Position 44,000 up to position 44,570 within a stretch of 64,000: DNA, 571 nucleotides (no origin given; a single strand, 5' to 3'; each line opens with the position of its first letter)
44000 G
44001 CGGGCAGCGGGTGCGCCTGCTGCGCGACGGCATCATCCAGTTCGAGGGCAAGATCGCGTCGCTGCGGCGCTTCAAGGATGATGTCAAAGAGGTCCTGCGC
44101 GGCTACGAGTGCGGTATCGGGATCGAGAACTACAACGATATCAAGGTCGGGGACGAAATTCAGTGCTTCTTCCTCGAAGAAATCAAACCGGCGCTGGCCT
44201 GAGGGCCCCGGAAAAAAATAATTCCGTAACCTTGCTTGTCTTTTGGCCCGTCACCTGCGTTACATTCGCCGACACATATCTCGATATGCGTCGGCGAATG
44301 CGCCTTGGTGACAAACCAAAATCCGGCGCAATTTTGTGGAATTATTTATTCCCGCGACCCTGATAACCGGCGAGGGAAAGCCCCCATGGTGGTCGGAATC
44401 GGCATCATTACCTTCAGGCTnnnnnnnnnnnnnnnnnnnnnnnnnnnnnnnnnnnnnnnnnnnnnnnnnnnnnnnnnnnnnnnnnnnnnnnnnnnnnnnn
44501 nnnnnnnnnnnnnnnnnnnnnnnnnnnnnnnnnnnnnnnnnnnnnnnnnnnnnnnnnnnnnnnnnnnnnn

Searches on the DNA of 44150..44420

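Call 54: search_rna_families(source=window, start=44150, end=44420, threshold=evalue, max_evalue=1)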
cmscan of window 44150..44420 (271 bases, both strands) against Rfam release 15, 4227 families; matches with E-value up to 1: 0.
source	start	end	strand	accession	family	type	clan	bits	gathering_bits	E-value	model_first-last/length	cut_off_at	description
